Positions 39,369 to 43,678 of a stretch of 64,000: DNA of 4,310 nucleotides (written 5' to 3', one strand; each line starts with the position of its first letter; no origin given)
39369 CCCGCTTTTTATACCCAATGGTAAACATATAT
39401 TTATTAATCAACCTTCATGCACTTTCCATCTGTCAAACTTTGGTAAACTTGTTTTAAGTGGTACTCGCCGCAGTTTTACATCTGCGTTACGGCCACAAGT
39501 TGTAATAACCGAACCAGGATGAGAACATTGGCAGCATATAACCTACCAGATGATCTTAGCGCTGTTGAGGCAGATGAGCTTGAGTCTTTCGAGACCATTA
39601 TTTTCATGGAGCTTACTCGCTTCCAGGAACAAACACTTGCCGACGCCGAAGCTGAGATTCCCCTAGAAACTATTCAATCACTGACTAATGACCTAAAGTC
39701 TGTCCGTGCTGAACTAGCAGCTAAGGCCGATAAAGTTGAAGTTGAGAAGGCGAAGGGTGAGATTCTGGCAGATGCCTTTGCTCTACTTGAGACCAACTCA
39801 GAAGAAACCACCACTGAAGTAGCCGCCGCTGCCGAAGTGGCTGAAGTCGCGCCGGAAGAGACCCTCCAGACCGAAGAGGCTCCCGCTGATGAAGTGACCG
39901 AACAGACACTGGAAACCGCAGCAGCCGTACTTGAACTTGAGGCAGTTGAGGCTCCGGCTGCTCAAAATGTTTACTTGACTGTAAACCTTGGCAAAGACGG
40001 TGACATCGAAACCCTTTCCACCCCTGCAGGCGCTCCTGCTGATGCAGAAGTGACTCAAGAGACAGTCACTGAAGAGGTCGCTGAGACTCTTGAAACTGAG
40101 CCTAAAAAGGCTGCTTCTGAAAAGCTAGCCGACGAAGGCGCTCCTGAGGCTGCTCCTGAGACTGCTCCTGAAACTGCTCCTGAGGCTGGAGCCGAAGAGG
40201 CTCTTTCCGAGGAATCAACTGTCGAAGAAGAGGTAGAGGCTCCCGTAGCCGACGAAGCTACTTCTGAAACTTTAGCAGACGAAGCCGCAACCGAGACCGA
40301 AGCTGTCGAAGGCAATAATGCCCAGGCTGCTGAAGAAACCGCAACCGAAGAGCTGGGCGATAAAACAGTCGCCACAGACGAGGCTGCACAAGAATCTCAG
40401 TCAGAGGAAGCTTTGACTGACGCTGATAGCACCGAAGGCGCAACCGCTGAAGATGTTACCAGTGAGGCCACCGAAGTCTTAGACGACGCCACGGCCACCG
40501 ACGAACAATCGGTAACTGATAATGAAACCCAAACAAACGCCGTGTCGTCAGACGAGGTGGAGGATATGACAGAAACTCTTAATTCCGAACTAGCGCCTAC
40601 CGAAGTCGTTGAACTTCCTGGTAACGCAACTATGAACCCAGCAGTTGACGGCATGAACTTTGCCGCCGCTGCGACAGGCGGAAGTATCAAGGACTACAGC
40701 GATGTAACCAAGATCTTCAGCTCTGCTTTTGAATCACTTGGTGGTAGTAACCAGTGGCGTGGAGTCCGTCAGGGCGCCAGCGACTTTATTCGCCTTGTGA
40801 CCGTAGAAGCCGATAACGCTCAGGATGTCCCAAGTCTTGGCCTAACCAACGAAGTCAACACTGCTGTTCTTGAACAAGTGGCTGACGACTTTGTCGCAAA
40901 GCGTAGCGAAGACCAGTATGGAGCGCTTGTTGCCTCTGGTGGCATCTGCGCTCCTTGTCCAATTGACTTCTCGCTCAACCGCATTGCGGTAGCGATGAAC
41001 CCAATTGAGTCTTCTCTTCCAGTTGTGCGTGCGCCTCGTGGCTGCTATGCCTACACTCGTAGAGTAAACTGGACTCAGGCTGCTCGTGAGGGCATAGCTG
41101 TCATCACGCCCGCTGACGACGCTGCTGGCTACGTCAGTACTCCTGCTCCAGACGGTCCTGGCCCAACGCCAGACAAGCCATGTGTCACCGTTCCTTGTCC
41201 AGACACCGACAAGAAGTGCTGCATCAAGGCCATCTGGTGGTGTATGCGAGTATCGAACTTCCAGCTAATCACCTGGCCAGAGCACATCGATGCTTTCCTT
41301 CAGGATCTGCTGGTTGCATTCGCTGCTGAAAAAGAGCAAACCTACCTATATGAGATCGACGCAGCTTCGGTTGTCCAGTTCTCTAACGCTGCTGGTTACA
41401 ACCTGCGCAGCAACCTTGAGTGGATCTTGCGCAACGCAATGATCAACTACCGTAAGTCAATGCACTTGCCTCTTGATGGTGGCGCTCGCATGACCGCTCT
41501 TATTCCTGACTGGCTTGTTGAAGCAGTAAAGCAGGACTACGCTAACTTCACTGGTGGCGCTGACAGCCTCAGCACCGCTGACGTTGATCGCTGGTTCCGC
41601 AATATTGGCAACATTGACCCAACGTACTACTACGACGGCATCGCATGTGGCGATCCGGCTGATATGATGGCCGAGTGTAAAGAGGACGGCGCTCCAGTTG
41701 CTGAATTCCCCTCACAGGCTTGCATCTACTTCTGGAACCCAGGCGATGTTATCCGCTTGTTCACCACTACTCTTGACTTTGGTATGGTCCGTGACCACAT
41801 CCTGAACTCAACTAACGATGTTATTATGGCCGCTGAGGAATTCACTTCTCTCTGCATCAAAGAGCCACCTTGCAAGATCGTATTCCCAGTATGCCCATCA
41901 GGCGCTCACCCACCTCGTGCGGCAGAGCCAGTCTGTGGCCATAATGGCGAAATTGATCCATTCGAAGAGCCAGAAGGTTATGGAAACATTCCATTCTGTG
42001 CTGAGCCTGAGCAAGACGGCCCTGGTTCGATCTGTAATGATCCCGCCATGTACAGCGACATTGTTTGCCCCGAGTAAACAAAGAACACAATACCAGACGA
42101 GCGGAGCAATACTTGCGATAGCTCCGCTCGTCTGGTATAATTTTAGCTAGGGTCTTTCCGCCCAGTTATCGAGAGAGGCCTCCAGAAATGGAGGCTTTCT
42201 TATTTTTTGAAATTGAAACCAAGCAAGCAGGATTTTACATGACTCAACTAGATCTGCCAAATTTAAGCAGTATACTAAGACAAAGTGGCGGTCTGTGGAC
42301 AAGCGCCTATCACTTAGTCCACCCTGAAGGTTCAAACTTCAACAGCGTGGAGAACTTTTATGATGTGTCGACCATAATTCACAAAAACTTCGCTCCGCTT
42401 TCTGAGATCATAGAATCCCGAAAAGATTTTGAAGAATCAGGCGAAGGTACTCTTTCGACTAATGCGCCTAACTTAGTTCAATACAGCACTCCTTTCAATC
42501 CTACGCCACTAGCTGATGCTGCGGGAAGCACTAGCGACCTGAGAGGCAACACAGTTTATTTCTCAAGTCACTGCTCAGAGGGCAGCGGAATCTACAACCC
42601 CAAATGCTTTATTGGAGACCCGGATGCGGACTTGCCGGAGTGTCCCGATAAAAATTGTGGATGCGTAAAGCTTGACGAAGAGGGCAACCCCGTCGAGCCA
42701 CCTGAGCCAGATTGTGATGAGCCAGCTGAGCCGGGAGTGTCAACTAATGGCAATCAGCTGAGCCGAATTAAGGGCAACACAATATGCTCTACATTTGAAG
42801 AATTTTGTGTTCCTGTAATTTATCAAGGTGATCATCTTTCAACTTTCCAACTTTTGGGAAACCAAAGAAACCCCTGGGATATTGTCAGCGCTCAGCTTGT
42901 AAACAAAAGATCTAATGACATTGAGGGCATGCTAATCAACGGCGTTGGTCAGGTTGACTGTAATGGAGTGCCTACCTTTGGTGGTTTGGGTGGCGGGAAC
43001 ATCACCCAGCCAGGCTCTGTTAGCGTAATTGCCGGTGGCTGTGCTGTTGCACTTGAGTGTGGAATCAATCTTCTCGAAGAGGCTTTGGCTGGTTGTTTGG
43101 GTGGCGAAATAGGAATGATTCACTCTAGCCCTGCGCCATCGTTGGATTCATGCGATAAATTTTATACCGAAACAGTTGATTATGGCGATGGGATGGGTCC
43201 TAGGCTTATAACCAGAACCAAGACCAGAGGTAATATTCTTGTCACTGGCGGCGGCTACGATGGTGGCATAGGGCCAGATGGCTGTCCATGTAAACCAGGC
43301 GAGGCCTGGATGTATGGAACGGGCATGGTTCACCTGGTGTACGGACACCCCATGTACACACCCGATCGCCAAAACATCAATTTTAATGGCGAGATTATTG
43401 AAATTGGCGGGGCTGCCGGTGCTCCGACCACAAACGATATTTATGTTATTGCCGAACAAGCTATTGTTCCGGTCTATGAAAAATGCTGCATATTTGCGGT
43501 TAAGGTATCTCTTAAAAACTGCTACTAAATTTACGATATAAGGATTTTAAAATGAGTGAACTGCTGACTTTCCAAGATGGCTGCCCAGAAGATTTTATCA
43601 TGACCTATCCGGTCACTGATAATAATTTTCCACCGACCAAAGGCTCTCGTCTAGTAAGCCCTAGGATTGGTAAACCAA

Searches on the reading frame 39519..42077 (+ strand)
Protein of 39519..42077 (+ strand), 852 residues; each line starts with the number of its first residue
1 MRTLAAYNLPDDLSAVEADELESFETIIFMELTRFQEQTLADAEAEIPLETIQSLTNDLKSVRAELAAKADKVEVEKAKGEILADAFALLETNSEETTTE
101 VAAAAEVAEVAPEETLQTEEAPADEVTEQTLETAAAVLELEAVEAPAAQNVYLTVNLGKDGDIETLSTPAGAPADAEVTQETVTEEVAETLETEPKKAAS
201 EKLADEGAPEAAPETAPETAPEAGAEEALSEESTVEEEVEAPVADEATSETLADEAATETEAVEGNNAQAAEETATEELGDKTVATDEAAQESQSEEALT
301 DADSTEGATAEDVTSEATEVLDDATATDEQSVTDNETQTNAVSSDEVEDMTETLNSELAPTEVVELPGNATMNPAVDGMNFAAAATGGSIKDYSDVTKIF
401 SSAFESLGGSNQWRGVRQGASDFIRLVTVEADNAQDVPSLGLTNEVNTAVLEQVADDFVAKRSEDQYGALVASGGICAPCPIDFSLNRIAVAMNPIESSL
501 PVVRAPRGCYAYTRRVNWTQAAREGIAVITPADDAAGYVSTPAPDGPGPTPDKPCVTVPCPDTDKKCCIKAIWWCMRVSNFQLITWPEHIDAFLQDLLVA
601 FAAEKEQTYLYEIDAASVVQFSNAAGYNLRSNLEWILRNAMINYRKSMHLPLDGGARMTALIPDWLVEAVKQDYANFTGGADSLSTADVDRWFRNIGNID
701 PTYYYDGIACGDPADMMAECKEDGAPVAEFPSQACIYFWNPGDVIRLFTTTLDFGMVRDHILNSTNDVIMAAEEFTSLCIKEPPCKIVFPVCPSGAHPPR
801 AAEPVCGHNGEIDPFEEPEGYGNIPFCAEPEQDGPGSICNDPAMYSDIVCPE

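Call 13: search_protein_families(library=pfam, proteins=[window:39519-42077:+], max_evalue=0.01)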
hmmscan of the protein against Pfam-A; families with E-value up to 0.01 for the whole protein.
window:39519-42077:+ (852 aa): 0 families

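Call 31: search_protein_families(library=phrogs, proteins=[window:39519-42077:+], max_evalue=0.001)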
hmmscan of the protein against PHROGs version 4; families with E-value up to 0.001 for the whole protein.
window:39519-42077:+ (852 aa): 1 family
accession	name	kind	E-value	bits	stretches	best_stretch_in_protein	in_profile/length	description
phrog_777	-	head and packaging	5.2e-36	126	1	258-797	55-569/580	major head protein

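Call 32: search_dna_similar(query=window:39519-42077:+, collection=phages, mode=protein, max_rows=12)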
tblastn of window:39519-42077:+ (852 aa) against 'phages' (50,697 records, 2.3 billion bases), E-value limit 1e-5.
Records with a match: 431; places in all: 431; records where one place covers at least 80% of the query: 0.
Best place of each record, by identity: <60% 431.
By first word of the organism name: Mycobacterium 298; Gordonia 115; Microbacterium 8; Arthrobacter 4; Tsukamurella 2; Actinomycetia 1; Curtobacterium 1; Skermania 1; Nocardia 1.
By host as written in the record: Mycobacterium smegmatis mc2 155 234; Gordonia terrae 3612 91; Mycobacterium smegmatis mc#155 44; Gordonia terrae CAG3 8; Gordonia terrae NRRL B-16283 6; Mycobacterium smegmatis mc2155 6; Gordonia rubripertincta NRRL B-16540 6; Mycobacterium smegmatius mc2 155 4; and 21 more.
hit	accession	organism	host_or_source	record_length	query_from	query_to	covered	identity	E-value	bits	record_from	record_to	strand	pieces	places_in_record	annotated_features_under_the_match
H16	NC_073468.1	Microbacterium phage Pumpernickel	Microbacterium paraoxydans NRRL B-14843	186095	376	779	47%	26.2%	5e-15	86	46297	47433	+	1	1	85: hypothetical protein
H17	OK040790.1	Microbacterium phage Pumpernickel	Microbacterium paraoxydans NRRL B-14843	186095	376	779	47%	26.2%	5e-15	86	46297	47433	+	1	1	85: hypothetical protein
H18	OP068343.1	Microbacterium phage Cece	Microbacterium radiodurans NRRL B-24799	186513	425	796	44%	25.7%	4e-12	77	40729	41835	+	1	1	71: major capsid hexamer protein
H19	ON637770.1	Microbacterium phage Big4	Microbacterium foliorum NRRL B-24224 SEA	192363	465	796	39%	28.8%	3e-15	87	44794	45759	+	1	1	77: hypothetical protein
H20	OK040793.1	Microbacterium phage Zooman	Microbacterium foliorum NRRL B-24224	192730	465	779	37%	28.8%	2e-15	87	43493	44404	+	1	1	73: hypothetical protein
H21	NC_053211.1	Gordonia phage Tiamoceli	Gordonia terrae 3612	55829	429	812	45%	22.0%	2e-8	64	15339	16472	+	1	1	21: major head protein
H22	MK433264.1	Gordonia phage Tiamoceli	Gordonia terrae 3612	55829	429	812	45%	22.0%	2e-8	64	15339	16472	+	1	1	21: major capsid hexamer protein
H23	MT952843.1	Gordonia phage Twonlo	Gordonia terrae 3612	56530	429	812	45%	22.0%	2e-8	64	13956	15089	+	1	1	18: major capsid hexamer protein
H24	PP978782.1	Gordonia phage Chickadee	Gordonia terrae 3612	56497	429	812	45%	22.0%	3e-8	64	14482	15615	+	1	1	20: major capsid protein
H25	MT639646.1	Microbacterium phage Rasputia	Microbacterium foliorum NRRL B-24224 SEA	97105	468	814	41%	24.2%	4e-6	57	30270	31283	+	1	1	56: major capsid hexamer protein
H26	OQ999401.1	Actinomycetia phage DSL-LC01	Actinomycetia bacterium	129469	469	779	37%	26.9%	4e-11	73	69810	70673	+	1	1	major capsid protein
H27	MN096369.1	Gordonia phage Phendrix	Gordonia terrae 3612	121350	469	779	37%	26.8%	6e-13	79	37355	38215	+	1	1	74: major capsid hexamer protein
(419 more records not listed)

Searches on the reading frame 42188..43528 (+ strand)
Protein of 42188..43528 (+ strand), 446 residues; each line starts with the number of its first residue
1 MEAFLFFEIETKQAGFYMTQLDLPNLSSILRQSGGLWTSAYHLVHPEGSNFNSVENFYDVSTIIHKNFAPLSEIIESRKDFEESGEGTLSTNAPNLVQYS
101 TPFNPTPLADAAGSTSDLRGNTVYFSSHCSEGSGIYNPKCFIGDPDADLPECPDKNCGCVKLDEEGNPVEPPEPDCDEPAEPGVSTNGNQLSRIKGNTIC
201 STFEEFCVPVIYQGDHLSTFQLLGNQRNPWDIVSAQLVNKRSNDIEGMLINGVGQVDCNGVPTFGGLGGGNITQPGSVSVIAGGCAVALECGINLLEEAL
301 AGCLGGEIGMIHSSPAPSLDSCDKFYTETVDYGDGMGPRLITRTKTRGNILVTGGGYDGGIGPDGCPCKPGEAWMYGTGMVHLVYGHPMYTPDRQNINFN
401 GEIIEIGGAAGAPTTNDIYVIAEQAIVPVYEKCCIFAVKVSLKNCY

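Call 13: search_protein_families(library=pfam, proteins=[window:42188-43528:+], max_evalue=0.01)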
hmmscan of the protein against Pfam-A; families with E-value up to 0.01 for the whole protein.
window:42188-43528:+ (446 aa): 0 families

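Call 31: search_protein_families(library=phrogs, proteins=[window:42188-43528:+], max_evalue=0.001)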
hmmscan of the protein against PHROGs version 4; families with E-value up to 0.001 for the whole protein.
window:42188-43528:+ (446 aa): 1 family
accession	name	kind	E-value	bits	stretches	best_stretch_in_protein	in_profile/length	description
phrog_779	-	unknown function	3.3e-05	24.3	1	345-441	201-272/284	-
